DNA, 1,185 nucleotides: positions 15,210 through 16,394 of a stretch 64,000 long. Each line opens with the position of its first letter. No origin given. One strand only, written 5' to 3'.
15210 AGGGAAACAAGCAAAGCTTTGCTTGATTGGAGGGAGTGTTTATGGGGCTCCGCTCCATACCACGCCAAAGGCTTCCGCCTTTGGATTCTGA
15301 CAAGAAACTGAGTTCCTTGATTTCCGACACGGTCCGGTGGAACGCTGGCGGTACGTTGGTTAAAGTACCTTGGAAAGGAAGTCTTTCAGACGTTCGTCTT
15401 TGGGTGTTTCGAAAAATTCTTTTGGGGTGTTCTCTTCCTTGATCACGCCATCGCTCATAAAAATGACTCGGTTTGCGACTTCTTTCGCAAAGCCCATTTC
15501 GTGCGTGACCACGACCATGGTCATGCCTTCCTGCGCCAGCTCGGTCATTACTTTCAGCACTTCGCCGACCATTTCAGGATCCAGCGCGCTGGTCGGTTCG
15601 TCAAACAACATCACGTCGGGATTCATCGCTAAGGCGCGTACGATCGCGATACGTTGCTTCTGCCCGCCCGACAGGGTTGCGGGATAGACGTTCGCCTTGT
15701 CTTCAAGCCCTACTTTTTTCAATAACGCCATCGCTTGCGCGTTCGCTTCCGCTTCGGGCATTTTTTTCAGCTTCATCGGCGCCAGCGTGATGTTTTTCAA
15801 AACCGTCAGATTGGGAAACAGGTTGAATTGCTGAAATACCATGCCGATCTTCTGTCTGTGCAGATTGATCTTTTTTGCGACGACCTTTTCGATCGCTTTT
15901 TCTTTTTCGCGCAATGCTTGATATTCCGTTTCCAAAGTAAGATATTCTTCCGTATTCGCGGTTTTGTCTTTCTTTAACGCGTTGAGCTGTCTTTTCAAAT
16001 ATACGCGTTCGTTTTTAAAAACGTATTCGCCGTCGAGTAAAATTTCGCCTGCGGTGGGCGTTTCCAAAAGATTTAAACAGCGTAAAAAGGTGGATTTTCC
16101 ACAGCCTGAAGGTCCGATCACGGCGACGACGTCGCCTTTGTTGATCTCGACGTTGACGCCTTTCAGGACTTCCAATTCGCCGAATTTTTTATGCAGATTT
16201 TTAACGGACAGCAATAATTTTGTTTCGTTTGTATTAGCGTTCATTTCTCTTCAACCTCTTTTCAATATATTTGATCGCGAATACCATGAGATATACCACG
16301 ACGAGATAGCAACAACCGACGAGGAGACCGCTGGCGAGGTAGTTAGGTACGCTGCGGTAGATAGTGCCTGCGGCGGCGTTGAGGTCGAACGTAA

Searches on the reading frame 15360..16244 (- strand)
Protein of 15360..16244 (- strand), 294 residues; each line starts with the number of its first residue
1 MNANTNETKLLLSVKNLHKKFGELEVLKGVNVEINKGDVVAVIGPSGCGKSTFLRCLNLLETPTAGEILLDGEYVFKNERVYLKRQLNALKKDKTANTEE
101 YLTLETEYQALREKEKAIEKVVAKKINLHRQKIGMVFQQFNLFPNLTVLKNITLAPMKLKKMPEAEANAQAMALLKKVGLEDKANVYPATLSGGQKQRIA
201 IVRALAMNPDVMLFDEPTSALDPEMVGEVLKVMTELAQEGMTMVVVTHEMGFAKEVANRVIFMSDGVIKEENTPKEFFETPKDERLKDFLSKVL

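Call 31: find_encoding_contigs(protein=window:15360-16244:-, flank=3000, max_places=8)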
Protein window:15360-16244:- (294 aa): 13 contigs read that carry it; 8 places shown.
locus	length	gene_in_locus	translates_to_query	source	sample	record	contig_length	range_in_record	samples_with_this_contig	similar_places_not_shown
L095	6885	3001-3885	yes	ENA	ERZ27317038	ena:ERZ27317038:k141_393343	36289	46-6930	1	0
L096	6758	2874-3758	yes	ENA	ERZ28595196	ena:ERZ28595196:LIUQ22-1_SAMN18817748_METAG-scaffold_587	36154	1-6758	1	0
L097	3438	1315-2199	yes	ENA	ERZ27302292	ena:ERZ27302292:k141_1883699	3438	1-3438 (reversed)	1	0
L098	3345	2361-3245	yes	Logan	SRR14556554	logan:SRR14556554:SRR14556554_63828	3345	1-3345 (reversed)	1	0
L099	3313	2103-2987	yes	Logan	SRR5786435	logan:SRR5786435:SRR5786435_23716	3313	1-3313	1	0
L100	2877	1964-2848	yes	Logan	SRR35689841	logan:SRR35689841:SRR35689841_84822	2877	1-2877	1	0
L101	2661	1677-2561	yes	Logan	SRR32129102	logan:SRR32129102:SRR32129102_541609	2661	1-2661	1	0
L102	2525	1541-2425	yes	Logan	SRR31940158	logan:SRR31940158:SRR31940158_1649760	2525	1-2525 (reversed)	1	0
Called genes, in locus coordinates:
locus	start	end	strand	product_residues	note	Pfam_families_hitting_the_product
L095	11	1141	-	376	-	PF01702:TGT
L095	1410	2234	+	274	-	PF00497:SBP_bac_3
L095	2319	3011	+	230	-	PF00528:BPD_transp_1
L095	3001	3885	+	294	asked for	PF00005:ABC_tran, PF02463:SMC_N (weak), PF13175:AAA_15 (faint), PF13304:AAA_21, PF00005:ABC_tran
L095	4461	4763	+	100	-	-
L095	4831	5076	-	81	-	-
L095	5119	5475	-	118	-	-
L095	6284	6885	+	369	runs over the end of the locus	PF00712:DNA_pol3_beta, PF02767:DNA_pol3_beta_2, PF02768:DNA_pol3_beta_3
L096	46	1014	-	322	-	PF01702:TGT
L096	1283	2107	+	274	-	PF00497:SBP_bac_3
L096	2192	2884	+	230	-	PF00528:BPD_transp_1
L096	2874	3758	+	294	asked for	PF00005:ABC_tran, PF02463:SMC_N (weak), PF13175:AAA_15 (faint), PF13304:AAA_21, PF00005:ABC_tran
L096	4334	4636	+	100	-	-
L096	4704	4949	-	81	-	-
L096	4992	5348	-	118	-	-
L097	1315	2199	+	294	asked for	PF00005:ABC_tran, PF02463:SMC_N (weak), PF13175:AAA_15 (faint), PF13304:AAA_21, PF00005:ABC_tran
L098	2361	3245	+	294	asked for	PF00005:ABC_tran, PF02463:SMC_N (weak), PF13175:AAA_15 (faint), PF13304:AAA_21, PF00005:ABC_tran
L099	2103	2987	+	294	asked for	PF00005:ABC_tran, PF02463:SMC_N (weak), PF13175:AAA_15 (faint), PF13304:AAA_21, PF00005:ABC_tran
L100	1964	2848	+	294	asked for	PF00005:ABC_tran, PF02463:SMC_N (weak), PF13175:AAA_15 (faint), PF13304:AAA_21, PF00005:ABC_tran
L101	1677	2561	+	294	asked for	PF00005:ABC_tran, PF02463:SMC_N (weak), PF13175:AAA_15 (faint), PF13304:AAA_21, PF00005:ABC_tran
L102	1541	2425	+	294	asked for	PF00005:ABC_tran, PF02463:SMC_N (weak), PF13175:AAA_15 (faint), PF13304:AAA_21, PF00005:ABC_tran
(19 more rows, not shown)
